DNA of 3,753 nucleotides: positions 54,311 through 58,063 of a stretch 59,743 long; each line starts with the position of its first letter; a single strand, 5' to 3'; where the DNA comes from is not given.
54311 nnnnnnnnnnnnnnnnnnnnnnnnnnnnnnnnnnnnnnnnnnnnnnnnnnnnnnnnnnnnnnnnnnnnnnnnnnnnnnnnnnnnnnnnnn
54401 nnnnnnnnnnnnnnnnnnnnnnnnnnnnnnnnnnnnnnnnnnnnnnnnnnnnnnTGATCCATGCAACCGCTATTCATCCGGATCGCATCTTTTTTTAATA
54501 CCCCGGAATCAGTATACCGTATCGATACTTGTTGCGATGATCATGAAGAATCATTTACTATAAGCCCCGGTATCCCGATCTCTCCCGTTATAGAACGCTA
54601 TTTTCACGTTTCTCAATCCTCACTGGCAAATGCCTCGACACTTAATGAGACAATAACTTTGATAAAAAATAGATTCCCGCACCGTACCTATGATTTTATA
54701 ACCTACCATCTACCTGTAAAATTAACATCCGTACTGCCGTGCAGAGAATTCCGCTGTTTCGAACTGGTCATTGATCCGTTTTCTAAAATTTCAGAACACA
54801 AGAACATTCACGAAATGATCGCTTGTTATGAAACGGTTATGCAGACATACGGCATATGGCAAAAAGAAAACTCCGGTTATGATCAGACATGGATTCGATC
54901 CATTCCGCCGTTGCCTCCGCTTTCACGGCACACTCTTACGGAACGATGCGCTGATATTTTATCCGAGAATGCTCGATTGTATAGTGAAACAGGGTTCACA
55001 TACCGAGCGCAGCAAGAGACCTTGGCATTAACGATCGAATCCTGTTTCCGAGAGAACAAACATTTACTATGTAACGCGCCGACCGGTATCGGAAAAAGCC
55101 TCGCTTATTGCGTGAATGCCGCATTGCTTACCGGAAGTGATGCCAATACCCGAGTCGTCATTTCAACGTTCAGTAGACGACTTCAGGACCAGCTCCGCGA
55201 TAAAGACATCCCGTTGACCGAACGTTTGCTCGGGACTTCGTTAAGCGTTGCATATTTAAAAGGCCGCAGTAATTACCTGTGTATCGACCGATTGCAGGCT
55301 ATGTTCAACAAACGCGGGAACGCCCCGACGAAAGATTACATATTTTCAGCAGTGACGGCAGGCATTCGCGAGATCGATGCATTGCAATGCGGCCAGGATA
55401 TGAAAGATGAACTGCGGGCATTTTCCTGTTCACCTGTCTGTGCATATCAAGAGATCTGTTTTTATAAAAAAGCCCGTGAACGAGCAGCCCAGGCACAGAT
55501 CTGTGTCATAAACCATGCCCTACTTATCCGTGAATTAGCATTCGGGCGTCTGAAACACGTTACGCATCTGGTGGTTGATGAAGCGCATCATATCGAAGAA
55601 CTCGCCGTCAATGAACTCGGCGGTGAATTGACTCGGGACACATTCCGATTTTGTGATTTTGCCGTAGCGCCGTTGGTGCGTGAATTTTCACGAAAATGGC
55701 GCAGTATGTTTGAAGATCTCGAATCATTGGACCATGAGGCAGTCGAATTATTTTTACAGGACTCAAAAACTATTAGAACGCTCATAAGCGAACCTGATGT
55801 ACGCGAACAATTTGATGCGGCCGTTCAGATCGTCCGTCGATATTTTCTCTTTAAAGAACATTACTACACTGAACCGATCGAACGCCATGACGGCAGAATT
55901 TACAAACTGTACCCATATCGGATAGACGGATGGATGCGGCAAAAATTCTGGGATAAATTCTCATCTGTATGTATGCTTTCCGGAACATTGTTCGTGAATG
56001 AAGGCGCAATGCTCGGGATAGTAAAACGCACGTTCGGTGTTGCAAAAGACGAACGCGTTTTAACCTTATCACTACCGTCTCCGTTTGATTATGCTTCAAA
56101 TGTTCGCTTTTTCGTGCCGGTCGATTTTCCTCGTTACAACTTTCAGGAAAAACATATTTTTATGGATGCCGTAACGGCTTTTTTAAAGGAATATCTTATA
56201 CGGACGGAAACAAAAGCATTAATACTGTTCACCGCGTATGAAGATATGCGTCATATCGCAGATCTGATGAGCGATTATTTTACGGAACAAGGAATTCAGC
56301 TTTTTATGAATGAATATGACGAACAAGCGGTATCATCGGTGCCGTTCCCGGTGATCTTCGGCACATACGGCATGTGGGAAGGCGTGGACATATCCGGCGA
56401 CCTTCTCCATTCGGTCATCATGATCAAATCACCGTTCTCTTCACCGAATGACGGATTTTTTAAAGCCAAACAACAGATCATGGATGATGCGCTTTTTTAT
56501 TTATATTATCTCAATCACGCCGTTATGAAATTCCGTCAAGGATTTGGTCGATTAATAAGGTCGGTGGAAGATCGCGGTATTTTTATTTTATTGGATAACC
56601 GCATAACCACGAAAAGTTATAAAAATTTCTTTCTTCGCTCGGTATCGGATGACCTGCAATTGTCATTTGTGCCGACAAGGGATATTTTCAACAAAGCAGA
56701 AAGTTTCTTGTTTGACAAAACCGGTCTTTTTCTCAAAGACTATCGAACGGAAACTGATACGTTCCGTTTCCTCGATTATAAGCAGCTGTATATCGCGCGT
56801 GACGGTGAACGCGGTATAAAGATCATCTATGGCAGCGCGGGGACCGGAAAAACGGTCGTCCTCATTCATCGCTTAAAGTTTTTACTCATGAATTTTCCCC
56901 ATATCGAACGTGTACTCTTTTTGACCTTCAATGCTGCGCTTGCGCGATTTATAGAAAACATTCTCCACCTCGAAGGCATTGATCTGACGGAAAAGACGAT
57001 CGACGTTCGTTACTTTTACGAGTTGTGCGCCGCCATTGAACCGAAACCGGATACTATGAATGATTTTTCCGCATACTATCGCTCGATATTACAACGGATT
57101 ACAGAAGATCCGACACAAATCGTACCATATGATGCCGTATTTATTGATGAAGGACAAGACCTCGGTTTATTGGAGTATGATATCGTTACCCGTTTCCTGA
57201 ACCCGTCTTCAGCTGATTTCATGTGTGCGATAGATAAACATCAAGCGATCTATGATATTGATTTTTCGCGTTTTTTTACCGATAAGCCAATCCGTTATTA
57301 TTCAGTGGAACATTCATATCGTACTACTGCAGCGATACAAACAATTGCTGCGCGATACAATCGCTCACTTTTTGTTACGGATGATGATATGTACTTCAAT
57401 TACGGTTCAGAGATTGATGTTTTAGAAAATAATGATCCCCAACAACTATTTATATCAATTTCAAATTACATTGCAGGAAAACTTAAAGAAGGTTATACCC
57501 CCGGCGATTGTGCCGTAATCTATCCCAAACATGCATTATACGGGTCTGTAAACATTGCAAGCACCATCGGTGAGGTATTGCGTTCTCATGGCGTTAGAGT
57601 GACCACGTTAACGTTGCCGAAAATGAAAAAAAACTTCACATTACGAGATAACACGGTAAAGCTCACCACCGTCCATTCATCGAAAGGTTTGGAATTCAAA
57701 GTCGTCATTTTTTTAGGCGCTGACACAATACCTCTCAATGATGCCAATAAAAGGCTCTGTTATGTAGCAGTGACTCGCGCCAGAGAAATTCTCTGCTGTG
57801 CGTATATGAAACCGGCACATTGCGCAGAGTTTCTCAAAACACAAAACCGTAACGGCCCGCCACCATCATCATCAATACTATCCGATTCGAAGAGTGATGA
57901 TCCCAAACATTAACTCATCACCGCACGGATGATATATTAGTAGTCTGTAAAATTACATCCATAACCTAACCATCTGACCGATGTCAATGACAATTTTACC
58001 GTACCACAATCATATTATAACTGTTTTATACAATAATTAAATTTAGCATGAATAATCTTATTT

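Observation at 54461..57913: Single polypeptide combining a DinG/XPD-type Fe-S helicase with a UvrD-like SF1 helicase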

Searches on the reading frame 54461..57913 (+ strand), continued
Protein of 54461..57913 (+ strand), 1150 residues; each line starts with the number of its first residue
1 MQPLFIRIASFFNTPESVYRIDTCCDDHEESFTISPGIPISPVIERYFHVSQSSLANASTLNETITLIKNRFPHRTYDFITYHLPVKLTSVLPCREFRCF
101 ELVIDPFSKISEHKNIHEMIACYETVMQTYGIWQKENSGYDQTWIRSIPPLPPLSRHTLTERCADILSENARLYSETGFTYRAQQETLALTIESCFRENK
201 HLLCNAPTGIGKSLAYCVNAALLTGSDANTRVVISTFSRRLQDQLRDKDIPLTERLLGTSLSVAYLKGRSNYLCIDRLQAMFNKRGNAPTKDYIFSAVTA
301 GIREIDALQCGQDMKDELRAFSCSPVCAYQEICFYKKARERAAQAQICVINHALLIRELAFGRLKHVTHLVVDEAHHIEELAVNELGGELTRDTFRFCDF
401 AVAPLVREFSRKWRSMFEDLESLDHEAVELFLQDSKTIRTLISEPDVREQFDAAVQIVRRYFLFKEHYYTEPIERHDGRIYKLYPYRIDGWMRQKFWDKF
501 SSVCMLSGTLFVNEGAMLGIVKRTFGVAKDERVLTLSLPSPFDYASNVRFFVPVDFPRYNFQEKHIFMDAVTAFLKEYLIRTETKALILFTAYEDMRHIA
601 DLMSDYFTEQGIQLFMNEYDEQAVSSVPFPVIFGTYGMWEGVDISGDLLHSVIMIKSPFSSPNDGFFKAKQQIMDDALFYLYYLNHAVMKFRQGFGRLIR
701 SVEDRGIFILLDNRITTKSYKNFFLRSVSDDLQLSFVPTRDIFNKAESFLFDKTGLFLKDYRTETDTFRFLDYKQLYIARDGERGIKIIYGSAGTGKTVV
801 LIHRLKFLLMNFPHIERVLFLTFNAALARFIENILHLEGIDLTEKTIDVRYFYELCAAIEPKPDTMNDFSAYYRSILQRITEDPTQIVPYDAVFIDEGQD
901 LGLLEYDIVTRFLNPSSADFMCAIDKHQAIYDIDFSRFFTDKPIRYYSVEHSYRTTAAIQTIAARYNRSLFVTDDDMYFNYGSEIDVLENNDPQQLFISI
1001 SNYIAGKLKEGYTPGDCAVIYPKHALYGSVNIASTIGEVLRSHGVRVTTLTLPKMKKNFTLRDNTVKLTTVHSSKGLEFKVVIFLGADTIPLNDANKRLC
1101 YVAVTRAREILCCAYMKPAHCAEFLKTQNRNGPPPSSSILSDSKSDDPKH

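Call 68: search_protein_families(library=ncbifam, proteins=[L083:1564-3465:-, L083:3443-4513:-, L083:9211-11886:-, L083:8267-9085:-, L084:8535-9848:+, L084:6595-8535:+], max_evalue=1e-10)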
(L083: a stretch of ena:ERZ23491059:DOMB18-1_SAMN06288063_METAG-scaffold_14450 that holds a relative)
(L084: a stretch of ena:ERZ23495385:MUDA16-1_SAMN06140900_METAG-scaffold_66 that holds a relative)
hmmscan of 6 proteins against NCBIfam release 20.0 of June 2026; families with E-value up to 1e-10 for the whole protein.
L083:1564-3465:- (633 aa): 6 families
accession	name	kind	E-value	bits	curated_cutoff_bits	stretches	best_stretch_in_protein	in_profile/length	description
TIGR01736.1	FGAM_synth_II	equivalog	9.6e-124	414.2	525.75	1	17-631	124-715/718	phosphoribosylformylglycinamidine synthase subunit PurL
NF002290.1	PRK01213.1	equivalog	6.1e-114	381.7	648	1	18-631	125-720/723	phosphoribosylformylglycinamidine synthase subunit PurL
TIGR01857.1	FGAM-synthase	equivalog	8.3e-60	202.5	1057.05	1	11-630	370-942/1239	phosphoribosylformylglycinamidine synthase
NF003672.0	PRK05297.1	equivalog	6.3e-54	183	783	1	54-631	405-987/1290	phosphoribosylformylglycinamidine synthase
NF010690.0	PRK14090.1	equivalog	2.3e-52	178.2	1047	1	16-479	107-523/601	phosphoribosylformylglycinamidine synthase subunit PurL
TIGR01735.1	FGAM_synt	equivalog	1.6e-44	151.8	1123.05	1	50-631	404-1003/1307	phosphoribosylformylglycinamidine synthase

L083:3443-4513:- (356 aa): 6 families
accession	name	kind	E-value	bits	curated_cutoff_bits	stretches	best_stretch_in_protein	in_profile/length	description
NF002290.1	PRK01213.1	equivalog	1e-19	70.2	648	1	223-341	12-105/723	phosphoribosylformylglycinamidine synthase subunit PurL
TIGR01735.1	FGAM_synt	equivalog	1.2e-19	69.3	1123.05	1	112-347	101-329/1307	phosphoribosylformylglycinamidine synthase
TIGR01736.1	FGAM_synth_II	equivalog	1.4e-19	69.9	525.75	1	222-341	11-105/718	phosphoribosylformylglycinamidine synthase subunit PurL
NF003672.0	PRK05297.1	equivalog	3.2e-19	68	783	1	211-347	181-327/1290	phosphoribosylformylglycinamidine synthase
TIGR01857.1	FGAM-synthase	equivalog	1.8e-18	65.5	1057.05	1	14-281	12-260/1239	phosphoribosylformylglycinamidine synthase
NF010690.0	PRK14090.1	equivalog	6.1e-16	57.9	1047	1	291-345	47-101/601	phosphoribosylformylglycinamidine synthase subunit PurL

L083:9211-11886:- (891 aa): 17 families
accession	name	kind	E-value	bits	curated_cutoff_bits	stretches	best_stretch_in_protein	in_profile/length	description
TIGR01828.1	pyru_phos_dikin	equivalog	0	1445.5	843.45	1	8-875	1-853/865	pyruvate, phosphate dikinase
NF004531.0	PRK05878.1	equivalog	3.7e-158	527.4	456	1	21-561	18-495/534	pyruvate, phosphate dikinase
NF005057.0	PRK06464.1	equivalog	2.2e-77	260.9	598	1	302-887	280-790/798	phosphoenolpyruvate synthase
TIGR01418.1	PEP_synth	equivalog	4e-68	230.5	739.75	1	211-876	145-773/784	pyruvate, water dikinase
TIGR01417.1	PTS_I_fam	equivalog_domain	2.9e-41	141.6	341.7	1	673-882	348-536/565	phosphoenolpyruvate--protein phosphotransferase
NF008382.0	PRK11177.1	equivalog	2.1e-29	102.6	824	1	673-796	349-466/575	phosphoenolpyruvate-protein phosphotransferase PtsI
NF008283.0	PRK11061.1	equivalog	1.7e-26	92.7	583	1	672-887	513-708/748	phosphoenolpyruvate--protein phosphotransferase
NF004878.0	PRK06241.1-3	subfamily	2.7e-24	85.3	945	0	28-82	18-78/891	phosphoenolpyruvate synthase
NF004881.0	PRK06241.2-2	equivalog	3e-22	78.7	883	0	410-485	789-862/898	phosphoenolpyruvate synthase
NF004880.0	PRK06241.2-1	equivalog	8e-21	73.7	972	1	218-357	143-279/837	phosphoenolpyruvate synthase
NF052632.1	undecylprod_RedH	equivalog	5.1e-20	71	1350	0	21-71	9-58/880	undecylprodigiosin ligase RedH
NF004877.0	PRK06241.1-2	subfamily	6.2e-19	67.8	866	0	22-73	12-64/869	phosphoenolpyruvate synthase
NF052631.1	prodigiosin_PigC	equivalog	6.3e-17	60.7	1300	0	22-79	9-65/883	prodigiosin ligase PigC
NF004883.0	PRK06241.2-4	equivalog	8.3e-16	57.3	1063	0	436-524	838-912/928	phosphoenolpyruvate synthase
NF041857.1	RIF_Ptrans_rph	equivalog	1.7e-15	56.5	999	0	215-294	145-220/864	rifamycin-inactivating phosphotransferase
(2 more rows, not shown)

L083:8267-9085:- (272 aa): 0 families

L084:8535-9848:+ (438 aa): 0 families

L084:6595-8535:+ (647 aa): 0 families
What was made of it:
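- PurL and PPDK in L083 (call 68).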

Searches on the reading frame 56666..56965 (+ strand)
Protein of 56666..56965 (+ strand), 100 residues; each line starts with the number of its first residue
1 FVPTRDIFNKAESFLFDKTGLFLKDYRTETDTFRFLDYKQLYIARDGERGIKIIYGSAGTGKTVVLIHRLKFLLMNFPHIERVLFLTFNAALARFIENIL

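Call 66: find_related_loci(query=A5, collection=metagenome_contigs, flank=10000)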
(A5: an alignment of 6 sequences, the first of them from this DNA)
Query A5 (100 aa) in metagenome_contigs; peptide patterns used: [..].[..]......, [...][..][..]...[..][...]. (x = any residue, [..] = any of these).
149 stretches matched a pattern; 1 encode a relative of the query (tblastn E <= 1e-3); 1 distinct loci.
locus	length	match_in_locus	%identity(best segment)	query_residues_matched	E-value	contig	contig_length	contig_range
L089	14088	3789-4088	70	1-100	1e-49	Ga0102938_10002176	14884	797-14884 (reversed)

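Call 68: search_protein_families(library=ncbifam, proteins=[L089:33-1127:+, L089:9980-11758:+], max_evalue=1e-10)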
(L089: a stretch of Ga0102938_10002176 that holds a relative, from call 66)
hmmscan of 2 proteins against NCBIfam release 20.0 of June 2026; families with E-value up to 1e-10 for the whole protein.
L089:33-1127:+ (365 aa): 12 families
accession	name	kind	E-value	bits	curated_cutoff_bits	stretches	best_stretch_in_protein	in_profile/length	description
NF008168.0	PRK10917.2-2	equivalog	1.7e-163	545.9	718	1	1-346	420-767/795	ATP-dependent DNA helicase RecG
NF008165.0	PRK10917.1-3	equivalog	5.4e-159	530.9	711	1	1-354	319-674/692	ATP-dependent DNA helicase RecG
TIGR00643.1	recG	equivalog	3.4e-146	488.5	659.4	1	1-335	290-626/629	ATP-dependent DNA helicase RecG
NF008170.0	PRK10917.2-4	equivalog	3.2e-142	475.2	975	1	1-357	455-811/826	ATP-dependent DNA helicase RecG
NF008164.0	PRK10917.1-2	equivalog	5.2e-122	408.4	785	1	1-345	331-674/704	ATP-dependent DNA helicase RecG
NF008166.0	PRK10917.1-4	equivalog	1.1e-121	407.2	864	1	1-346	331-685/705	ATP-dependent DNA helicase RecG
NF008163.0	PRK10917.1-1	equivalog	3.7e-121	405.6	796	1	1-346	323-672/692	ATP-dependent DNA helicase RecG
NF008167.0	PRK10917.2-1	equivalog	4.1e-100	336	995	1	1-354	339-725/744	ATP-dependent DNA helicase RecG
TIGR00580.2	mfd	equivalog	1.6e-93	314.7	800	1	1-318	488-801/907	transcription-repair coupling factor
NF008169.0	PRK10917.2-3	equivalog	3.7e-86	290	555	1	1-337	282-602/610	ATP-dependent DNA helicase RecG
NF007966.0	PRK10689.1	equivalog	2.1e-65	221.1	1329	1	2-318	656-968/1148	transcription-repair coupling factor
NF010337.0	PRK13766.1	equivalog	3.7e-11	41.9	610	0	201-277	409-484/781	Hef nuclease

L089:9980-11758:+ (593 aa): 9 families
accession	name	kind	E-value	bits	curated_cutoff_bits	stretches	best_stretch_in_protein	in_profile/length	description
NF040763.1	FeFe_hydrog_A6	exception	1.9e-252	838.7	765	1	5-577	1-571/571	NADH-dependent [FeFe] hydrogenase, group A6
NF040762.1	Hydr_FeFe_Clost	exception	2e-187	624.4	900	1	6-574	2-571/572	ferredoxin hydrogenase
TIGR02512.1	FeFe_hydrog_A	subfamily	1.4e-156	521.1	405.95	1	141-518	1-374/375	[FeFe] hydrogenase, group A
TIGR04105.1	FeFe_hydrog_B1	subfamily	6.9e-52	176.6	450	1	145-461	140-431/462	monomeric [FeFe] hydrogenase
NF005745.0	PRK07569.1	equivalog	9.4e-51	172.5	333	1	6-209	5-209/238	bidirectional hydrogenase complex protein HoxU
TIGR01973.1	NuoG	equivalog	6.8e-44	150.7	470.05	1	7-211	1-202/606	NADH-quinone oxidoreductase subunit NuoG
NF006305.0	PRK08493.1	equivalog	1.9e-40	138.8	591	1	5-178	2-172/819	NADH-quinone oxidoreductase subunit G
NF005895.0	PRK07860.1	equivalog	4e-32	111.1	802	1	2-210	15-223/811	NADH-quinone oxidoreductase subunit G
NF009454.0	PRK12814.1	equivalog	1.4e-28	99.7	916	1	4-101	3-100/657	putative NADPH-dependent glutamate synthase small subunit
